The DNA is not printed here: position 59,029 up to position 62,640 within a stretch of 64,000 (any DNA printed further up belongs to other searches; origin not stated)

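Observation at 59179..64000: Giant ORF (>1600 codons, runs off the window) missing from the ORF track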

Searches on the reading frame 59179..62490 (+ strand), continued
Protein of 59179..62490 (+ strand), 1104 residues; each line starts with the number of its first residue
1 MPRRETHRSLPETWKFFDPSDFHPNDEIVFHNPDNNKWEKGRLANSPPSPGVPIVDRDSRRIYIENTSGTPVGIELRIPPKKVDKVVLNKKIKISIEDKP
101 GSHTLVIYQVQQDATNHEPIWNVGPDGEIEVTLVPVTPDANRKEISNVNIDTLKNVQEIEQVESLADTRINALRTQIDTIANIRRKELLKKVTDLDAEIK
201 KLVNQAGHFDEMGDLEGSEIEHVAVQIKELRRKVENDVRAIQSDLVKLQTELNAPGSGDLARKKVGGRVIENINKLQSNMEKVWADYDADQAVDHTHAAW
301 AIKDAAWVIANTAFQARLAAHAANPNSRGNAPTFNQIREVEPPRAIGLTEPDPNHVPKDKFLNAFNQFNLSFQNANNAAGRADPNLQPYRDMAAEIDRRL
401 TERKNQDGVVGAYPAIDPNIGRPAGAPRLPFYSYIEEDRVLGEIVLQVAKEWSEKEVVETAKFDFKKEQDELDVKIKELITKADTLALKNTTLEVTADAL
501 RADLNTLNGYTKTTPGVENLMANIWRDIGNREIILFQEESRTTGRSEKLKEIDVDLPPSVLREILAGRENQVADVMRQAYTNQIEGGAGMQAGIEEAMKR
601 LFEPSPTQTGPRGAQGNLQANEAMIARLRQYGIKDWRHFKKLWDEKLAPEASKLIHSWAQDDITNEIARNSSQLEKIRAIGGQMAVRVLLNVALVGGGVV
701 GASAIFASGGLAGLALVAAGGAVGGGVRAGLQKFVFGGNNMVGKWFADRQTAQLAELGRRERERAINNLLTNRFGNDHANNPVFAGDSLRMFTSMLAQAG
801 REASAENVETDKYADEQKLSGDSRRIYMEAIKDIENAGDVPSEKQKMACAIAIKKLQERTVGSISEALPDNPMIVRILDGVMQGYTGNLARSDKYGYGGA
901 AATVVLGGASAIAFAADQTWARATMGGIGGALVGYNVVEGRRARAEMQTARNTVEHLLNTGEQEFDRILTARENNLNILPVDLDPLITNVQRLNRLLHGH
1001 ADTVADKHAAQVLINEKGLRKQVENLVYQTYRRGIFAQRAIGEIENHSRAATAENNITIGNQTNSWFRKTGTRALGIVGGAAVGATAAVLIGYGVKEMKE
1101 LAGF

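Call 72: list_cluster_members(proteins=[P0004, P0006, P0009, P0010, P0012, P0017, P0018, P0025, P0029, P0064])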
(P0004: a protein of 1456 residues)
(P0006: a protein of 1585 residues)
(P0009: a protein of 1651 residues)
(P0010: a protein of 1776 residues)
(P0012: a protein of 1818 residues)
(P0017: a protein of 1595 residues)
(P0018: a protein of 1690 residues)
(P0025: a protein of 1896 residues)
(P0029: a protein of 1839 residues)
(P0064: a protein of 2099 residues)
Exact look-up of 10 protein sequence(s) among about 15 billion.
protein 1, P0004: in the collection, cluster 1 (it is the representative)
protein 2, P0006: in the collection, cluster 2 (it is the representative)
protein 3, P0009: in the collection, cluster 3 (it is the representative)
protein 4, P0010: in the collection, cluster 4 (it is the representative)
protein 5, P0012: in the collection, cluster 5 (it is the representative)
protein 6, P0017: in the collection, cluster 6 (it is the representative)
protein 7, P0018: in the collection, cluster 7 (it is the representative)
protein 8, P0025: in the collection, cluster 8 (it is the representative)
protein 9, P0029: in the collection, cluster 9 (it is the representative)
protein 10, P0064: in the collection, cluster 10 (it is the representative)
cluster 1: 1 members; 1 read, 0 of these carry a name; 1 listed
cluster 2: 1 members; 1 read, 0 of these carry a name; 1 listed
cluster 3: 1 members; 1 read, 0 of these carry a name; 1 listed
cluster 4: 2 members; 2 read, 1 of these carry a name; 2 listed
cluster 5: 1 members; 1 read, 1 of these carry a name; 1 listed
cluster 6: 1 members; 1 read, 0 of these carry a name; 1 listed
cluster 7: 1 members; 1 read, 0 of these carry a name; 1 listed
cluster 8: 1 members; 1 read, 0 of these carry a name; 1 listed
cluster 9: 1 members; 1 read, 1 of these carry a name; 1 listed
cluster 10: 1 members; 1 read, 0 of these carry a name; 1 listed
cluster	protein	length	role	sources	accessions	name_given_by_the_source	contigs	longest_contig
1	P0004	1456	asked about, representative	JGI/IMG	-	-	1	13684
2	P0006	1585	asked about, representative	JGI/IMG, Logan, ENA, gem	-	-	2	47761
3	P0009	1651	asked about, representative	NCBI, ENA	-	-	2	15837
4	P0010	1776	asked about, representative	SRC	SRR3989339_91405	-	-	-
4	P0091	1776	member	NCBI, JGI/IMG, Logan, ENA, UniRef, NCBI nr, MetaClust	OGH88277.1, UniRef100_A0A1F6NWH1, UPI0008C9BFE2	MAG: hypothetical protein A3J93_02035 [Candidatus Magasanikbacteria bacterium ... | Uncharacterized protein n=1 Tax=Candidatus Magasanikbacteria bacterium ... | status=active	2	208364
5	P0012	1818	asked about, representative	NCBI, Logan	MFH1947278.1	MAG: hypothetical protein ABIJ23_03930 [Candidatus Magasanikbacteria bacterium]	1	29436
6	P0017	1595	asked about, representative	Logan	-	-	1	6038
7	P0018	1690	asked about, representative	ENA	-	-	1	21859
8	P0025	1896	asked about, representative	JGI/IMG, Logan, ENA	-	-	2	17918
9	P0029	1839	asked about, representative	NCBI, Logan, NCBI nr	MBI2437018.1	MAG: hypothetical protein HYV41_04745 [Candidatus Magasanikbacteria bacterium] | hypothetical protein [Candidatus Magasanikbacteria bacterium]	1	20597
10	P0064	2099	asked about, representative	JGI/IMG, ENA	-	-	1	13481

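Call 73: search_solved_structures(query=A4, max_evalue=0.001, show_alignments=2)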
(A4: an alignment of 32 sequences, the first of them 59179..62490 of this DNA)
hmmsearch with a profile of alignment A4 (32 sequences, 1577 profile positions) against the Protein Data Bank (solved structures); distinct sequences matched with E-value up to 0.001: 2.
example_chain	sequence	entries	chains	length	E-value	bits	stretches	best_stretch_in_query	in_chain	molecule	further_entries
8qox_B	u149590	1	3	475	8.2e-06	27.3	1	121-223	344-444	Conserved membrane protein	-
4cgk_A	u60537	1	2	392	1.6e-05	26.3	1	137-347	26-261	SECRETED 45 KDA PROTEIN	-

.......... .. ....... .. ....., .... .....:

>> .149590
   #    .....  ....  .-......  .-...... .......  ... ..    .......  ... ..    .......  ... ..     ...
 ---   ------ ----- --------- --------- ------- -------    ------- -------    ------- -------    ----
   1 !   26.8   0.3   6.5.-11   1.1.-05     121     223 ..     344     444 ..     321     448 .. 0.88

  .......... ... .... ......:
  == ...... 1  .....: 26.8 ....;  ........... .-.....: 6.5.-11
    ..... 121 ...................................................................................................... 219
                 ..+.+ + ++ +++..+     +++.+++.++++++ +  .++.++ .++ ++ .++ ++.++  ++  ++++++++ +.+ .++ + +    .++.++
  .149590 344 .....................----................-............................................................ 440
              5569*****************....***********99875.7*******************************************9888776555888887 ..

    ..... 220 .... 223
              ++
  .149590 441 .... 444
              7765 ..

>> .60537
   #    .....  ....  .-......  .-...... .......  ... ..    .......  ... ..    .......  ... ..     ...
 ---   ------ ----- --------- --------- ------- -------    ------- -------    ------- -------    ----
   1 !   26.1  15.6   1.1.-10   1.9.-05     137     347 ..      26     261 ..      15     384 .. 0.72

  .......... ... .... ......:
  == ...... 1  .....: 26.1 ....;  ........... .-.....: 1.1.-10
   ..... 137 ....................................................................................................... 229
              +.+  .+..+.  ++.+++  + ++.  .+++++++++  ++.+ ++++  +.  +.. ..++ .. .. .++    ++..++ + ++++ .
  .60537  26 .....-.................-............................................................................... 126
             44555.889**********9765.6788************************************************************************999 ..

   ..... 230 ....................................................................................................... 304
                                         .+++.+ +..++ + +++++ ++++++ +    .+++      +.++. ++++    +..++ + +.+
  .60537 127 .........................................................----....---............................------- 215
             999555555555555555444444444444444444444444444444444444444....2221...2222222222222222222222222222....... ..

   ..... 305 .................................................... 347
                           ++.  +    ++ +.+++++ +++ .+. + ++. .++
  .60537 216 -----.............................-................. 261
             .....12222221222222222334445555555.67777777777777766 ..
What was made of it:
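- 59626..61194 (+): Giant protein aa 150-672: long helices, partly coiled coil, with a Pro-rich linker at aa 324-359 and a conserved pre-membrane helix (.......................). Generic coiled-coil matches to PcsB and 8qox (call 73).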

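Call 80: find_related_loci(query=A2, collection=viral_contigs, flank=5000)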
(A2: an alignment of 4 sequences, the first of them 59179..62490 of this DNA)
Query A2 (1104 aa) in viral_contigs; peptide patterns used: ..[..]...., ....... (x = any residue, [..] = any of these).
96 stretches matched a pattern, but none encodes a relative of the query by tblastn (E <= 1e-3).
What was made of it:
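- On Phage tape measure protein: No relative in IMG/VR (call 80).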
